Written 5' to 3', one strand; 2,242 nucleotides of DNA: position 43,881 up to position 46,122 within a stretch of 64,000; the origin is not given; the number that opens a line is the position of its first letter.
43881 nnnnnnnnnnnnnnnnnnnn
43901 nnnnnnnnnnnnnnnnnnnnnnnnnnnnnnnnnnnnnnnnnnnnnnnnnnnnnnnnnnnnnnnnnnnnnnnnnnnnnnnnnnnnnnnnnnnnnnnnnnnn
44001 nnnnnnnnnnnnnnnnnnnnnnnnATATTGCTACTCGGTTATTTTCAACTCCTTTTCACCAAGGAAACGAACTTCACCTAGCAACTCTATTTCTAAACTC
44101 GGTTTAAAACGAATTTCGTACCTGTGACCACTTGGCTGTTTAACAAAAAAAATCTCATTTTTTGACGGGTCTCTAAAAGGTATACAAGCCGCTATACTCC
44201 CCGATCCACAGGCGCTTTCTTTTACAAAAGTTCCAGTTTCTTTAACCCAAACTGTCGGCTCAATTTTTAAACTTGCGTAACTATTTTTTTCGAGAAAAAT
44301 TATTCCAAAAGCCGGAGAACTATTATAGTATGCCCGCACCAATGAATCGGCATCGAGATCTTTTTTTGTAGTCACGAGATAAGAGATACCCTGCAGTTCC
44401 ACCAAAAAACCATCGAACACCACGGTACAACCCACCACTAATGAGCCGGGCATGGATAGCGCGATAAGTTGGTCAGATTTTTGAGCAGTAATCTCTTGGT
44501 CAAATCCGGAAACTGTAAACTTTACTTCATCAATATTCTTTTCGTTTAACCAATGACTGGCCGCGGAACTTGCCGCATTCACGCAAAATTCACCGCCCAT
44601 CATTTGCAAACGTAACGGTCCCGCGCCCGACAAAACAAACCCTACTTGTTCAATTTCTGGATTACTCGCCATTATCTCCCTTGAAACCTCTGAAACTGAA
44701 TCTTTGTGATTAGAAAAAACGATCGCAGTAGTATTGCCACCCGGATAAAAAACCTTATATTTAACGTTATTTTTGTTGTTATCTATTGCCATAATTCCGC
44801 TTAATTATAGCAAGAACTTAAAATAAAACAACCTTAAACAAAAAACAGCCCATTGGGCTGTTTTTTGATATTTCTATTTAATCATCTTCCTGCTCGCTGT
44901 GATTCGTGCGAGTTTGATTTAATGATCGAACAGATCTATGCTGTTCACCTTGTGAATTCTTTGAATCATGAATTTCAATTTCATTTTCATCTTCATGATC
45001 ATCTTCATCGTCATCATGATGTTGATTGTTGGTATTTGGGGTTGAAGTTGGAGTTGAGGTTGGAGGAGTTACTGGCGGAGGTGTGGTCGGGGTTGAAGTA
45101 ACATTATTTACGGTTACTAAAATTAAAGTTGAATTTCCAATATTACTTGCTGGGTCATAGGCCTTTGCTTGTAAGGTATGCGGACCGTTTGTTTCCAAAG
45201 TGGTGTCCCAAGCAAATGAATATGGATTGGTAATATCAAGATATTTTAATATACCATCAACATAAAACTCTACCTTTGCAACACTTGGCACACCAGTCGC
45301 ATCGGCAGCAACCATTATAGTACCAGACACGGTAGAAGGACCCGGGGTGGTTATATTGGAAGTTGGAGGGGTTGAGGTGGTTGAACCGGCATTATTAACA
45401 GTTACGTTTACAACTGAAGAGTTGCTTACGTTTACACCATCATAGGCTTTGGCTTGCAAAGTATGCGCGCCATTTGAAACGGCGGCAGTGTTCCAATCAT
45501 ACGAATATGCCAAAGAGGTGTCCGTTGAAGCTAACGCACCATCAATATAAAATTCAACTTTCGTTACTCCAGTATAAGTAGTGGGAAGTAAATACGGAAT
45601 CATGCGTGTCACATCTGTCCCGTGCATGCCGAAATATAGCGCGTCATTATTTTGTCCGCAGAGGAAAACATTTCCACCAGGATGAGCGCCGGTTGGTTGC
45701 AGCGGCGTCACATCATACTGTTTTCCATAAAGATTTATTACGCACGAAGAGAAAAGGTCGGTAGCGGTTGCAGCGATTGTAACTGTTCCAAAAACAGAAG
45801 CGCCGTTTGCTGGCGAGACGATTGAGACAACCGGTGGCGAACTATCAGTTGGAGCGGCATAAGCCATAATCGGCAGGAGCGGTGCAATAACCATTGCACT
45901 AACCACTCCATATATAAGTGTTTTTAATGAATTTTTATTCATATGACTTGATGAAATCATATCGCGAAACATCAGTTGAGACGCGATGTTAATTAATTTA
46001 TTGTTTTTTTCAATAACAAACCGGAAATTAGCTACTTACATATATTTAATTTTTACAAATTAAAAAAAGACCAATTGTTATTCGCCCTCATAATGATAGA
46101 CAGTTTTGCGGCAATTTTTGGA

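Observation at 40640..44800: Candidate novel amidoligase module: 864-aa protein with unknown 540-aa N-domain fused to a RimK-like ATP-grasp, adjacent to a DapF-family epimerase and a GC-shifted orphan gene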

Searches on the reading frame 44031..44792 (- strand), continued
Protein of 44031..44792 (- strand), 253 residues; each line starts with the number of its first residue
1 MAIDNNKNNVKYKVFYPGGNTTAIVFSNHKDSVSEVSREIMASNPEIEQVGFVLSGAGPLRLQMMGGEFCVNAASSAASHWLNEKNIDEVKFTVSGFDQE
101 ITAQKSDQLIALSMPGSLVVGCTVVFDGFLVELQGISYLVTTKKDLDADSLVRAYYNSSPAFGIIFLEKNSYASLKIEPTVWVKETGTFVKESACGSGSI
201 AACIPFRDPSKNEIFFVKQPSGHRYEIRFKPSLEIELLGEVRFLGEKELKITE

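Call 90: find_encoding_contigs(protein=P0124, flank=7000, max_places=1)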
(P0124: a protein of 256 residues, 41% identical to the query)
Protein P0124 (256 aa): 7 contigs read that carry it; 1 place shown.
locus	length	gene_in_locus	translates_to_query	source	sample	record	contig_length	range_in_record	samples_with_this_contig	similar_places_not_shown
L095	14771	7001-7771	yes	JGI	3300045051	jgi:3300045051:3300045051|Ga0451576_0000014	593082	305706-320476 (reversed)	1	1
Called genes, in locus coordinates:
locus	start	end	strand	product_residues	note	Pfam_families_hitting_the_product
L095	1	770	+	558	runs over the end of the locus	PF00916:Sulfate_transp, PF01740:STAS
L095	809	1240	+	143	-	-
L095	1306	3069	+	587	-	PF00403:HMA, PF13386:DsbD_2, PF13473:Cupredoxin_1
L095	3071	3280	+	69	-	PF00403:HMA (weak)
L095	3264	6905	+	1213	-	PF00403:HMA, PF00122:E1-E2_ATPase, PF00702:Hydrolase, PF08282:Hydrolase_3 (faint)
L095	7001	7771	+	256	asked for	PF26317:CntK_N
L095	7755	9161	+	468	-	-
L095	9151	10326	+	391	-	-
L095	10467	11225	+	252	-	PF02096:60KD_IMP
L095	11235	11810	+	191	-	PF01145:Band_7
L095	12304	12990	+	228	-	PF01628:HrcA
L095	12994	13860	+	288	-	PF00293:NUDIX, PF01025:GrpE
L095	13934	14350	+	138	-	PF00011:HSP20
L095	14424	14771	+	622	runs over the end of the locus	PF00012:HSP70, PF06723:MreB_Mbl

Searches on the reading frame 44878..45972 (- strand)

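Call 3: search_protein_families(library=pfam, proteins=[window:44878-45972:-], max_evalue=0.1)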
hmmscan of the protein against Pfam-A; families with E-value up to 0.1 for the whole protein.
window:44878-45972:- (364 aa): 2 families
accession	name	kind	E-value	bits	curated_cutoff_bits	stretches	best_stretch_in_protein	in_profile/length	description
PF17957.7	Big_7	-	5.3e-30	104.3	24.1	3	203-269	1-70/70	Bacterial Ig domain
PF19077.6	Big_13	-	0.006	17.5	27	0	249-288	62-100/102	Bacterial Ig-like domain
